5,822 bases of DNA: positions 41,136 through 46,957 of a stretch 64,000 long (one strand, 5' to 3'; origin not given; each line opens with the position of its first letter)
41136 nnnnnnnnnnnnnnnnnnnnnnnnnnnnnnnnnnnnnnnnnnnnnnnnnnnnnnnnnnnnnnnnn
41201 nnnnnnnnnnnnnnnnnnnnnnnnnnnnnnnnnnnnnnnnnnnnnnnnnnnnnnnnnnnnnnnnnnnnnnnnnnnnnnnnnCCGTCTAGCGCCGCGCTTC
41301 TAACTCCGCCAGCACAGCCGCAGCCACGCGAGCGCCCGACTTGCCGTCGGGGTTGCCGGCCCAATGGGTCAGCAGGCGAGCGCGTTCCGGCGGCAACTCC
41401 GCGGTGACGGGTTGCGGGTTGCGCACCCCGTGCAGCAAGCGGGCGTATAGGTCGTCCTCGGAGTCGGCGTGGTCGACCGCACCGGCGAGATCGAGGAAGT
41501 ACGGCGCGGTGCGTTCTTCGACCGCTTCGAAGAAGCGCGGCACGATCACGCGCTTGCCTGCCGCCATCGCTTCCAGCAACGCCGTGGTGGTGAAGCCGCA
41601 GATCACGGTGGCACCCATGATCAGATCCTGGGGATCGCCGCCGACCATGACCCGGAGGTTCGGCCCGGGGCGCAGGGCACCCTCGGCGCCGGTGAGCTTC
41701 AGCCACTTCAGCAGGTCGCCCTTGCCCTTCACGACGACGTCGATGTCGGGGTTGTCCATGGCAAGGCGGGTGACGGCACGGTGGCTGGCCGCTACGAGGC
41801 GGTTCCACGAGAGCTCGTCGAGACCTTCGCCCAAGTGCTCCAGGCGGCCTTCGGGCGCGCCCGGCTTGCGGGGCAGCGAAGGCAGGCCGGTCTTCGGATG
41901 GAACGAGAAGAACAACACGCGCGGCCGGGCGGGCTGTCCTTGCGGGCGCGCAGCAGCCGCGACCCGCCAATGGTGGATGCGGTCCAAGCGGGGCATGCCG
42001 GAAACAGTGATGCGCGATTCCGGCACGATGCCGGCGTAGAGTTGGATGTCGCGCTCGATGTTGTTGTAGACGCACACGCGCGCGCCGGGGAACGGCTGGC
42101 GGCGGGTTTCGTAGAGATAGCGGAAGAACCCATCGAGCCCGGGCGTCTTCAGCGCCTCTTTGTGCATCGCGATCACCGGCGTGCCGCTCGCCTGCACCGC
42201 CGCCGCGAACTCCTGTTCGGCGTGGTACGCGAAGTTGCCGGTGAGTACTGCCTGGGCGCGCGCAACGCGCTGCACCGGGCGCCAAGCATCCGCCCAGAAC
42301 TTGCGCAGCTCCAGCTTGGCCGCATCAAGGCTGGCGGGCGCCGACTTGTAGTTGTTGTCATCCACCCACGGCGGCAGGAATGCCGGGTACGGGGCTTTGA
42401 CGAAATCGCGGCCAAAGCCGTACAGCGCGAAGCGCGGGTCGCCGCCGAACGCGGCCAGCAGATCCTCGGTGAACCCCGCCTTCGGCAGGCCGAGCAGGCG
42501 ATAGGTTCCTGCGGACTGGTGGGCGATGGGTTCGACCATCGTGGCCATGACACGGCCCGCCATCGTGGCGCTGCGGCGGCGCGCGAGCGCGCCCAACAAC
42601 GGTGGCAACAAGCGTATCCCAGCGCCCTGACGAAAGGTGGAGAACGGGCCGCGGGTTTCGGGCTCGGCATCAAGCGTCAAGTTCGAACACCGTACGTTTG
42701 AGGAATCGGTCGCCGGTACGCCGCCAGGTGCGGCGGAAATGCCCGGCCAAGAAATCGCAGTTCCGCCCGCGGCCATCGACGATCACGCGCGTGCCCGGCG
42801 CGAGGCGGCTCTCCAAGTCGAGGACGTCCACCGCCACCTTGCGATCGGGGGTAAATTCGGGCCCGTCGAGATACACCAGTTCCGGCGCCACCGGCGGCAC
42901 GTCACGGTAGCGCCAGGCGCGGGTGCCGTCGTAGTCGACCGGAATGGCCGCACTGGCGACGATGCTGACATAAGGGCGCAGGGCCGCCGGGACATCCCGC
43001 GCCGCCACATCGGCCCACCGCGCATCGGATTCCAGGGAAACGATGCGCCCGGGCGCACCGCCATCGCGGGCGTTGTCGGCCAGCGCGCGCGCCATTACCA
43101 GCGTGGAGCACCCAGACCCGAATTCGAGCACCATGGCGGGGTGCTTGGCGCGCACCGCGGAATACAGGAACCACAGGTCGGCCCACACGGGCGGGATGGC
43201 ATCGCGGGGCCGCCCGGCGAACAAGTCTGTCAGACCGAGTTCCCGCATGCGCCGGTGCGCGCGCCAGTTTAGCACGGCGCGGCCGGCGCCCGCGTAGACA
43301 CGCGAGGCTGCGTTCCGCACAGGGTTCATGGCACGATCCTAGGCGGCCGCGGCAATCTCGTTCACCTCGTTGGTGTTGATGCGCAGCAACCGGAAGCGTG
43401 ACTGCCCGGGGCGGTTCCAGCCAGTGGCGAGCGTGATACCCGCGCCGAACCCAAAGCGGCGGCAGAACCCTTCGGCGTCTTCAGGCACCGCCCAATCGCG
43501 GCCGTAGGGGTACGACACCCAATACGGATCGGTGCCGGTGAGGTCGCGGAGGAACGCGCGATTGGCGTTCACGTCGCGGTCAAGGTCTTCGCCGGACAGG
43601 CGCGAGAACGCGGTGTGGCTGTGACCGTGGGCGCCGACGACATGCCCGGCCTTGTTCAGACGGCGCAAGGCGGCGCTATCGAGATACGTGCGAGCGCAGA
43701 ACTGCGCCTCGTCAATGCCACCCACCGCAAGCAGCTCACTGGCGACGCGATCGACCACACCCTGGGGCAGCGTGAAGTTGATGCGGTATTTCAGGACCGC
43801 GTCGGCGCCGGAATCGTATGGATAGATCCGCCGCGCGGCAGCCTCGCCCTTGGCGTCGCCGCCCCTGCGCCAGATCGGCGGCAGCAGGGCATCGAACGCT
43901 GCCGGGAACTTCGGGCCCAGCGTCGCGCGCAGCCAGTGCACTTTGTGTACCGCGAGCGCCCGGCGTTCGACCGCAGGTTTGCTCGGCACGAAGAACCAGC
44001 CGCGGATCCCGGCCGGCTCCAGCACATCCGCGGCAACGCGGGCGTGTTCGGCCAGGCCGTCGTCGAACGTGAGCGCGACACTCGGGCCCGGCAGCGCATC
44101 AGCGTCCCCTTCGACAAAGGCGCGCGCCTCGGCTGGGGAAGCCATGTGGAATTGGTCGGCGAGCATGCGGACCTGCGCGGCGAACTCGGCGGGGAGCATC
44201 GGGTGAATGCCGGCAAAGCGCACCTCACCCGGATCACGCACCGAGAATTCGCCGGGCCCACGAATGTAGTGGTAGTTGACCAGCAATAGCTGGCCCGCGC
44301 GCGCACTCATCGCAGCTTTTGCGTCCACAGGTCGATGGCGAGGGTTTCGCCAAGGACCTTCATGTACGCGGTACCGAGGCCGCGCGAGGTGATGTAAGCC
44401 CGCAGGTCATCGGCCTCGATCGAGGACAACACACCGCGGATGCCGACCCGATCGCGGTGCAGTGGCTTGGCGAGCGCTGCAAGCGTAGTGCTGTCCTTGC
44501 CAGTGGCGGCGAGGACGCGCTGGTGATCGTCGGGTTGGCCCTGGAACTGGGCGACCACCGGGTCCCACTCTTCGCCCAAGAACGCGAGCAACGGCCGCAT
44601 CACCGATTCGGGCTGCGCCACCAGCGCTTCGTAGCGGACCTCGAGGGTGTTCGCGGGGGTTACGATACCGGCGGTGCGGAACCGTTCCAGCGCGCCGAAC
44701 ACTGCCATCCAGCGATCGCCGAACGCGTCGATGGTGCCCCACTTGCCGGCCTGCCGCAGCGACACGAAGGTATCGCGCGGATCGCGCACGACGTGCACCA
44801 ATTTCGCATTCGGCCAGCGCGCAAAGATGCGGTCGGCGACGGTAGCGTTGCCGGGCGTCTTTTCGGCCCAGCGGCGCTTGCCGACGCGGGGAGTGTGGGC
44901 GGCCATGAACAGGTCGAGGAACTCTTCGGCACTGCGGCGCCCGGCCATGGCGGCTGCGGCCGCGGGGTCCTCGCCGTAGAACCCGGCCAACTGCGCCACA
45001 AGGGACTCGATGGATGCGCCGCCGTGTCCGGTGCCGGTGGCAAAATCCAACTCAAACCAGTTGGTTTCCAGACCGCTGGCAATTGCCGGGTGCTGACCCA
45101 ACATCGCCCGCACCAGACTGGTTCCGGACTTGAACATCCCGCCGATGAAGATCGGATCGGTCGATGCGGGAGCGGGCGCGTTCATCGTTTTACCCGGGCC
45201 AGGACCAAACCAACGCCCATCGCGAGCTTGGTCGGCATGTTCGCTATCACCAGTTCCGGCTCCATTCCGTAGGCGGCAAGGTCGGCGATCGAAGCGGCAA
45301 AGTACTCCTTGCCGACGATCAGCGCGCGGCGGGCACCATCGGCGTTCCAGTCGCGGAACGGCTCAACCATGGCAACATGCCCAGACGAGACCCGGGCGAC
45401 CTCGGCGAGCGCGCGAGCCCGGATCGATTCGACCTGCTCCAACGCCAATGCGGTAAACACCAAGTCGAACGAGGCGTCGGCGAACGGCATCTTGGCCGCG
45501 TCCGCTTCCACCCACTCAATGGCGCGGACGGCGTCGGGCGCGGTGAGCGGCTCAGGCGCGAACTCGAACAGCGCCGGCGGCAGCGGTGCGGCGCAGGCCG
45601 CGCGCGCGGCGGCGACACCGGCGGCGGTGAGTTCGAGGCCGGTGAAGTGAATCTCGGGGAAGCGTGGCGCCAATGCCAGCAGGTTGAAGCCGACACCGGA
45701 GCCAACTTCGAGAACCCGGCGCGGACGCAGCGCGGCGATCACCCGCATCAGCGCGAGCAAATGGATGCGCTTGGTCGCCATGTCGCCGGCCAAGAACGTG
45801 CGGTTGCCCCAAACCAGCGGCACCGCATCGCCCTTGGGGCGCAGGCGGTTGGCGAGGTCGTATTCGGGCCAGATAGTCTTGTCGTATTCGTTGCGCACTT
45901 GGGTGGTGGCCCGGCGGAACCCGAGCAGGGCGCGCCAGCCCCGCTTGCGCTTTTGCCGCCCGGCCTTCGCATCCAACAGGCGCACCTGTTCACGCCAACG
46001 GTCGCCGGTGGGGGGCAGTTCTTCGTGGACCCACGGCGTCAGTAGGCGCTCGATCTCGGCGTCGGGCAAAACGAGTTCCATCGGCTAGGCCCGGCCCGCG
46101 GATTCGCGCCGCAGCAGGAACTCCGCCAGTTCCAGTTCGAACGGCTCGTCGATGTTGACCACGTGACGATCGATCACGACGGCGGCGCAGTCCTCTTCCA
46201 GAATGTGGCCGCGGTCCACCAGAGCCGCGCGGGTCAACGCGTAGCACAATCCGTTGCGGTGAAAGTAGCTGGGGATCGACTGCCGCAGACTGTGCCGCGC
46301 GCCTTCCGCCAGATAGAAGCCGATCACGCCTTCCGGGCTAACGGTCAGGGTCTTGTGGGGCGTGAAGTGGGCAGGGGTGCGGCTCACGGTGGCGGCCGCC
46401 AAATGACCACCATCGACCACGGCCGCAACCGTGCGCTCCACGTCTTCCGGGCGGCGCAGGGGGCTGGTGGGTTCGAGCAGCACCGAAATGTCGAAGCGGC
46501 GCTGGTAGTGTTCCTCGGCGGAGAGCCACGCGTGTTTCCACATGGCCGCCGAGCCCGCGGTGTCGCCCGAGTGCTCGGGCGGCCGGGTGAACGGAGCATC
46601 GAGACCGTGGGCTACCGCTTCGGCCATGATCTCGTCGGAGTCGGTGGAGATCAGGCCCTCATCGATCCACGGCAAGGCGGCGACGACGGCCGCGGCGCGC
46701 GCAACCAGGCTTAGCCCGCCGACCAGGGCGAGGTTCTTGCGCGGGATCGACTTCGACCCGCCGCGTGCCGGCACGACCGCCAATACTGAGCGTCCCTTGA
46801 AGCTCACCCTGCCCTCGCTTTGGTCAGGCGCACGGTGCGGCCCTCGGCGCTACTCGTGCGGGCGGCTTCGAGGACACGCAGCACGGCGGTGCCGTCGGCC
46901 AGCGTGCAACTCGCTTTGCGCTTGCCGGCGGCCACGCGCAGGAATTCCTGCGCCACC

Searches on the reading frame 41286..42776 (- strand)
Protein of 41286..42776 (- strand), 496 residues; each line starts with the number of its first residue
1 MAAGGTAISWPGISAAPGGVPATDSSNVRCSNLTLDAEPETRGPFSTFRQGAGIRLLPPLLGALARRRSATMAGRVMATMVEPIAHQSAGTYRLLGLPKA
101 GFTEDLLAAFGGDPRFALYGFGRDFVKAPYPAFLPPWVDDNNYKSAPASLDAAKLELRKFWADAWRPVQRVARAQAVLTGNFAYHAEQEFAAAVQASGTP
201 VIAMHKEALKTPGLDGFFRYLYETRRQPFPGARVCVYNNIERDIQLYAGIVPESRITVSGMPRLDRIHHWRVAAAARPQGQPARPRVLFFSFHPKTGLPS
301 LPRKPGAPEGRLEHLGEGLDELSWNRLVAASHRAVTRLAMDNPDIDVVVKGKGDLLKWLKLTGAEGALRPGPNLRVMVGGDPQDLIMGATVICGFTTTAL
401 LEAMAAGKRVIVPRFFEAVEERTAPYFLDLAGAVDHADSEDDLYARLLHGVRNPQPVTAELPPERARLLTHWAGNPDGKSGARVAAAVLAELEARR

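Call 7: search_protein_families(library=ncbifam, proteins=[window:41286-42776:-], max_evalue=0.00001)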
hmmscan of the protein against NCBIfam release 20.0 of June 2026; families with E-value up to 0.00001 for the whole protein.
window:41286-42776:- (496 aa): 1 family
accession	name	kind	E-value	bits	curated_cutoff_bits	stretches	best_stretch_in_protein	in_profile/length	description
NF046086.1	BFO_1060_trans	domain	4.6e-06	26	200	0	184-488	59-360/365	BFO_1060 family glycosyltransferase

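Call 18: search_protein_families(library=pfam, proteins=[window:41286-42776:-], max_evalue=0.01)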
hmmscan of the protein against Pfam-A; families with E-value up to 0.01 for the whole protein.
window:41286-42776:- (496 aa): 0 families

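Call 43: find_homologous_proteins(query=window:41286-42569:-, max_evalue=0.001)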
Query window:41286-42569:- (427 aa): 69 proteins with E <= 0.001 among 8000 candidates.
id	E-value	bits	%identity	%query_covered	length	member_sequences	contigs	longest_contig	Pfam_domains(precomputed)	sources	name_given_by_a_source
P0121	1.1e-281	952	99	100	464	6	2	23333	-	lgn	-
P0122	5.4e-169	581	63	99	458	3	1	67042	-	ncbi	-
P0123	1.7e-167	576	63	99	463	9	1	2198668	-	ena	-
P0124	7.2e-166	570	63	99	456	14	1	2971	-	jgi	-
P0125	7.2e-162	557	61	100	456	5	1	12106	-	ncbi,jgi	-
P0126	7.8e-162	557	62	99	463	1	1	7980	-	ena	-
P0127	1.7e-161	556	62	99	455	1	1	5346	-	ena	-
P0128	4.1e-158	545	61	98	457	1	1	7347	-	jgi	jgi:hypothetical protein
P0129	7.2e-155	534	62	96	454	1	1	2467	-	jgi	jgi:hypothetical protein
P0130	2.1e-152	526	59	99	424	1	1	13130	-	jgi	-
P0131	5.2e-152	525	57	99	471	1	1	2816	-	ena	-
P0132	4.4e-151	522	61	96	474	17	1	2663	-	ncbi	-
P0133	1.4e-150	520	61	94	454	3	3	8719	-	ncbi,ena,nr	ncbi:MAG: hypothetical protein HOB82_07200 [Alphaproteobacteria bacterium]|nr:hypothetical protein [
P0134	2.4e-150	519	63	91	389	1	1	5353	-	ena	-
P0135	1.8e-148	513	59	100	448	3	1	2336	-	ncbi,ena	-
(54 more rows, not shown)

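Call 54: predict_structure(alignment_id=A5)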
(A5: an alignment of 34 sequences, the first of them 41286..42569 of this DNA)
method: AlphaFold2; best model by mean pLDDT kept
length: 427 residues; sequences in the alignment: 34
mean_pLDDT: 92.2   pTM: 0.90
mean pLDDT of the five models: 92.2, 91.9, 91.9, 91.9, 91.8
residues with pLDDT >= 90: 340; 70-90: 71; 50-70: 16; < 50: 0
segments of 3 or more residues with pLDDT < 50: none
pLDDT, mean of each block of 10 residues (from residue 1): 96 84 93 93 94 92 89 86 95 98 97 90 97 89 93 92 97 96 97 96 89 86 94 75 84 94 94 95 85 68 86 94 96 97 97 95 96 98 93 96 97 98 94
secondary structure, 60 per line:
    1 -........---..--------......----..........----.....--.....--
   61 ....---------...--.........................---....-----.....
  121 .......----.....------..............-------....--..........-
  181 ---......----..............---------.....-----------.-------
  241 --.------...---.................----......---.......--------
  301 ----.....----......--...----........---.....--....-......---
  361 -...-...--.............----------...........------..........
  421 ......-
elements in order: H2-9 E23-28 H33-42 E47-51 H54-58 H61-64 H79-103 E107-110 H116-127 E132-136 H143-156 E164-167 H170-179 E187-189 H194-207 E217-221 H256-272 E277-282 H286-292 E305-309 H314-319 E322-324 H329-336 E340-344 H347-350 H352-357 E366-368 H371-383 H394-404 H411-426

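Call 56: search_protein_families(library=pfam, proteins=[window:41286-42569:-], max_evalue=1)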
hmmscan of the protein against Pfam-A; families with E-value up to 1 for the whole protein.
window:41286-42569:- (427 aa): 1 family
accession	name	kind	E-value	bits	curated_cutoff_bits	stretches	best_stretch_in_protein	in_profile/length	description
PF00534.26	Glycos_transf_1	-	0.16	11.9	26.4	0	329-345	107-123/172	Glycosyl transferases group 1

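Call 57: fold_search(model_id=the predicted structure, library=pdb)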
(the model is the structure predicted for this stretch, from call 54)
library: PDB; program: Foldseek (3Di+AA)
matches with E <= 10: 1330; with E <= 0.001: 178
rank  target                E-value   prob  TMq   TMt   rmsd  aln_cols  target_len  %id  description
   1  1f6d_D                4.8e-10  1.00  0.48  0.54   9.8       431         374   16  THE STRUCTURE OF UDP-N-ACETYLGLUCOSAMINE 2-EPIMERASE FROM E. COLI. (released 2000-12-13)
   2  3dzc_A                8.4e-10  1.00  0.50  0.56   8.2       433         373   15  2.35 Angstrom resolution structure of WecB (VC0917), a UDP-N-acetylglucosamine 2-epimerase from Vibrio cholerae. (released 2008-08-12)
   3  1v4v_A                9.3e-10  1.00  0.51  0.57   8.4       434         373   18  Crystal Structure Of UDP-N-Acetylglucosamine 2-Epimerase From Thermus Thermophilus HB8 (released 2003-12-02)
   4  1f6d_A                1.5e-09  1.00  0.48  0.53  10.1       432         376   16  THE STRUCTURE OF UDP-N-ACETYLGLUCOSAMINE 2-EPIMERASE FROM E. COLI. (released 2000-12-13)
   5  1f6d_B                2.1e-09  1.00  0.43  0.48  10.1       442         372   15  THE STRUCTURE OF UDP-N-ACETYLGLUCOSAMINE 2-EPIMERASE FROM E. COLI. (released 2000-12-13)
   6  3beo_A                2.1e-09  1.00  0.45  0.49  10.0       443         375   17  A Structural Basis for the allosteric regulation of non-hydrolyzing UDP-GlcNAc 2-epimerases (released 2008-02-19)
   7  8sxv_A                2.7e-09  1.00  0.48  0.55  10.2       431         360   15  X-ray crystal structure of UDP- 2,3-diacetamido-2,3-dideoxy-glucuronic acid-2-epimerase from Thermus thermophilus stra (released 2023-09-13)
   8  8sxw_D                5.8e-09  1.00  0.49  0.55   8.6       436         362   15  X-ray crystal structure of UDP- 2,3-diacetamido-2,3-dideoxy-glucuronic acid-2-epimerase from Thermus thermophilus stra (released 2023-09-13)
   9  8sye_A                6.9e-09  1.00  0.48  0.55   8.5       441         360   16  X-ray crystal structure of UDP-2,3-diacetamido-2,3-dideoxy-glucuronic acid-2-epimerase from Thermus thermophilus strai (released 2023-09-13)
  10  8sxw_B                7.3e-09  1.00  0.48  0.55   9.2       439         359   14  X-ray crystal structure of UDP- 2,3-diacetamido-2,3-dideoxy-glucuronic acid-2-epimerase from Thermus thermophilus stra (released 2023-09-13)
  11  8sxy_B                7.3e-09  1.00  0.47  0.54   9.1       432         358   14  X-ray crystal structure of UDP- 2,3-diacetamido-2,3-dideoxy-glucuronic acid-2-epimerase from Thermus thermophilus stra (released 2023-09-13)
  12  8sxv_B                7.7e-09  1.00  0.48  0.54  10.1       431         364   15  X-ray crystal structure of UDP- 2,3-diacetamido-2,3-dideoxy-glucuronic acid-2-epimerase from Thermus thermophilus stra (released 2023-09-13)
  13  8ahe_A                8.1e-09  1.00  0.49  0.55   8.9       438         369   15  PAC-FragmentDEL: Photoactivated covalent capture of DNA encoded fragments for hit discovery (released 2022-09-14)
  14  5xvs_A                1.0e-08  1.00  0.43  0.49   9.4       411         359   11  Crystal structure of UDP-GlcNAc 2-epimerase NeuC complexed with UDP (released 2018-04-11)
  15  1f6d_C                1.1e-08  1.00  0.45  0.51   9.2       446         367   16  THE STRUCTURE OF UDP-N-ACETYLGLUCOSAMINE 2-EPIMERASE FROM E. COLI. (released 2000-12-13)
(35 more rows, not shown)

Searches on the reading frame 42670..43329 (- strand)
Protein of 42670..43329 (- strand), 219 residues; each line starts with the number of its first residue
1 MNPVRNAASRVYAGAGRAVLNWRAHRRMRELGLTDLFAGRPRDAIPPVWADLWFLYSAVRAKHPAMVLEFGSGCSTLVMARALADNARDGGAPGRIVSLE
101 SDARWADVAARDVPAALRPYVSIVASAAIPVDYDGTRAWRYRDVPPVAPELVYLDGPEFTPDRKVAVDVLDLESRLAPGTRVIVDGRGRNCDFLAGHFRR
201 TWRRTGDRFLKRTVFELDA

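Call 8: search_protein_families(library=ncbifam, proteins=[window:42670-43329:-], max_evalue=0.00001)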
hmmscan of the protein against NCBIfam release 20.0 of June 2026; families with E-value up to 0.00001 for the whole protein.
window:42670-43329:- (219 aa): 0 families

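Call 18: search_protein_families(library=pfam, proteins=[window:42670-43329:-], max_evalue=0.01)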
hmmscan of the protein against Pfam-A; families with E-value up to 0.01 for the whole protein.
window:42670-43329:- (219 aa): 1 family
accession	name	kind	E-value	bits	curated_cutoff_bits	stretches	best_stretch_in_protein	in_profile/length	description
PF13578.12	Methyltransf_24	-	4.8e-06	27.8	26.3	1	68-185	1-103/105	Methyltransferase domain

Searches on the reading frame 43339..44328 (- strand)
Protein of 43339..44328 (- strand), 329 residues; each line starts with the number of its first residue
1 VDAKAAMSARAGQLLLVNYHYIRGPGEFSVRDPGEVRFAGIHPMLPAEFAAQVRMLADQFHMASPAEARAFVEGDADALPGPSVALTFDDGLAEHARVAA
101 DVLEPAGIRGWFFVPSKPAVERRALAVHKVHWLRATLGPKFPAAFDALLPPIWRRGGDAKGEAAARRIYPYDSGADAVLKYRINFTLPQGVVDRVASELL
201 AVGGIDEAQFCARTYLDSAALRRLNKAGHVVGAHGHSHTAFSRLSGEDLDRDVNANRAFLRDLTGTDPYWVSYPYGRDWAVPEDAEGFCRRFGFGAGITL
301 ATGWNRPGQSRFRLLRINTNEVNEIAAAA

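Call 8: search_protein_families(library=ncbifam, proteins=[window:43339-44328:-], max_evalue=0.00001)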
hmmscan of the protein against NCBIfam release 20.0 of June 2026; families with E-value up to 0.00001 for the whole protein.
window:43339-44328:- (329 aa): 4 families
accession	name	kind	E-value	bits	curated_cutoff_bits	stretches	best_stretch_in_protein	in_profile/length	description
NF050820.1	PolSacchBiosHfsH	equivalog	1.7e-10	41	400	0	214-277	79-142/249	oligosaccharide deacetylase HfsH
NF045821.1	PgAcgDacpgdA1_Bac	equivalog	2.6e-08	33.1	400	1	221-277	133-189/282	peptidoglycan-N-acetylglucosamine deacetylase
TIGR02764.1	spore_ybaN_pdaB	equivalog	3.3e-07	30.3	237.4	0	220-276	50-106/191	polysaccharide deacetylase family sporulation protein PdaB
NF045820.1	PgAcgDacpgdA_Strep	equivalog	9.5e-06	24.7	800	0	219-276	311-368/463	peptidoglycan-N-acetylglucosamine deacetylase PgdA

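Call 18: search_protein_families(library=pfam, proteins=[window:43339-44328:-], max_evalue=0.01)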
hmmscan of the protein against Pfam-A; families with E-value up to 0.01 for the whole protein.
window:43339-44328:- (329 aa): 1 family
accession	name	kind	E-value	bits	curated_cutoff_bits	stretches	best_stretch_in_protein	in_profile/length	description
PF01522.26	Polysacc_deac_1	-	6.9e-18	65.2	23.1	2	216-277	44-107/124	Polysaccharide deacetylase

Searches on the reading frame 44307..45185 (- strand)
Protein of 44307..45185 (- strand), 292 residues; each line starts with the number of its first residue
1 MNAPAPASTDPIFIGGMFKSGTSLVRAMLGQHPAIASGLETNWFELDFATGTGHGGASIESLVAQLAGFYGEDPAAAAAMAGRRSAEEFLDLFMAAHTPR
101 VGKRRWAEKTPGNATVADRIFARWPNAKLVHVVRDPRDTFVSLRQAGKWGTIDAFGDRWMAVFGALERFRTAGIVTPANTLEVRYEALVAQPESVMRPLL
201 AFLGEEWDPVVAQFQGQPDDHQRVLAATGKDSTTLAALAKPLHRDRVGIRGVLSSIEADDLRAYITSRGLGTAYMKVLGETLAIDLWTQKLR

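Call 8: search_protein_families(library=ncbifam, proteins=[window:44307-45185:-], max_evalue=0.00001)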
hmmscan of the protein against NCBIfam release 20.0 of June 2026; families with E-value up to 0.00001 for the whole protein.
window:44307-45185:- (292 aa): 1 family
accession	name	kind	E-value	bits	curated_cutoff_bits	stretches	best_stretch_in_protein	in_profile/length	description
NF052394.1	NodProtNoeE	equivalog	1.6e-06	27.1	500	0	12-145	11-139/387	nodulation protein NoeE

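Call 18: search_protein_families(library=pfam, proteins=[window:44307-45185:-], max_evalue=0.01)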
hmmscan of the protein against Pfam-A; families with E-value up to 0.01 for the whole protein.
window:44307-45185:- (292 aa): 2 families
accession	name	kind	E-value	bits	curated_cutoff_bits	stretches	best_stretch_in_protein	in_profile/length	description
PF13469.12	Sulfotransfer_3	-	9.5e-34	118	27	1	11-209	1-216/216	Sulfotransferase family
PF00685.33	Sulfotransfer_1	-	1.7e-09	37.9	22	1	10-208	2-189/255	Sulfotransferase domain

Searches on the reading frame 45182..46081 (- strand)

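Call 8: search_protein_families(library=ncbifam, proteins=[window:45182-46081:-], max_evalue=0.00001)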
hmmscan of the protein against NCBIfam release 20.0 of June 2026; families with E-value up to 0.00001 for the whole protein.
window:45182-46081:- (299 aa): 8 families
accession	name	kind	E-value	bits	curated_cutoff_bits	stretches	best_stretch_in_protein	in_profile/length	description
TIGR02072.1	BioC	equivalog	1.3e-08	35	184.95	1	106-233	21-125/244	malonyl-ACP O-methyltransferase BioC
NF045825.1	FAmtase_mtf2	equivalog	1.1e-07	31.3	400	0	185-232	104-150/248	fatty-acid O-methyltransferase Mtf2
TIGR01934.1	MenG_MenH_UbiE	subfamily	9.1e-07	28.4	158.35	1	185-241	87-144/223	ubiquinone/menaquinone biosynthesis methyltransferase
NF045823.1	PthPhpthDimycoMt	equivalog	1.1e-06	28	300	0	185-237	112-165/256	phthiotriol/phenolphthiotriol dimycocerosates methyltransferase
NF040539.1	AST_met_ArsM_2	exception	1.5e-06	28.3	240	0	114-232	51-155/262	putative arsinothricin biosynthesis methyltransferase ArsM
NF045667.1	MTase_DVU1556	equivalog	2.7e-06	27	155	0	184-231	64-110/213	DVU_1556 family methyltransferase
NF041255.1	mycofact_MftM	equivalog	3.7e-06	26.5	200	0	181-244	181-245/289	mycofactocin oligosaccharide methyltransferase MftM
NF004452.0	PRK05785.1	equivalog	5.7e-06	26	207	0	191-239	97-144/228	hypothetical protein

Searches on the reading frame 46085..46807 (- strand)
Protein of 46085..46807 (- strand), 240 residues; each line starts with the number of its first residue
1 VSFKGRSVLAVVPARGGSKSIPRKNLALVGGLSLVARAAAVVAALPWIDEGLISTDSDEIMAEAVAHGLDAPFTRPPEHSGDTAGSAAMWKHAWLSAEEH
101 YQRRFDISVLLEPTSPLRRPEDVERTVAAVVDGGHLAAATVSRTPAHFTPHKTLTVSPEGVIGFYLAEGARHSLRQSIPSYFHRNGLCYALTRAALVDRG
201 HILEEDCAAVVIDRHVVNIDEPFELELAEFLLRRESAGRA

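Call 8: search_protein_families(library=ncbifam, proteins=[window:46085-46807:-], max_evalue=0.00001)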
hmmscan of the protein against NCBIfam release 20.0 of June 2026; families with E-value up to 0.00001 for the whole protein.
window:46085-46807:- (240 aa): 5 families
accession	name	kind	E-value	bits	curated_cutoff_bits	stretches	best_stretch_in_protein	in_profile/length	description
TIGR03584.1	PseF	equivalog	3e-27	95.7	205.7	1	9-232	1-220/222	pseudaminic acid cytidylyltransferase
NF003952.0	PRK05450.1-5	subfamily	2.7e-09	36.6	193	1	8-130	3-116/250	3-deoxy-manno-octulosonate cytidylyltransferase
NF009905.0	PRK13368.1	subfamily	9.2e-09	35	255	1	7-139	2-123/243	3-deoxy-manno-octulosonate cytidylyltransferase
NF003948.0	PRK05450.1-1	equivalog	5.3e-07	29.1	281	1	7-83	5-80/248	3-deoxy-manno-octulosonate cytidylyltransferase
NF003950.0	PRK05450.1-3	subfamily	6.4e-06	25.7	234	1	7-142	2-129/248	3-deoxy-manno-octulosonate cytidylyltransferase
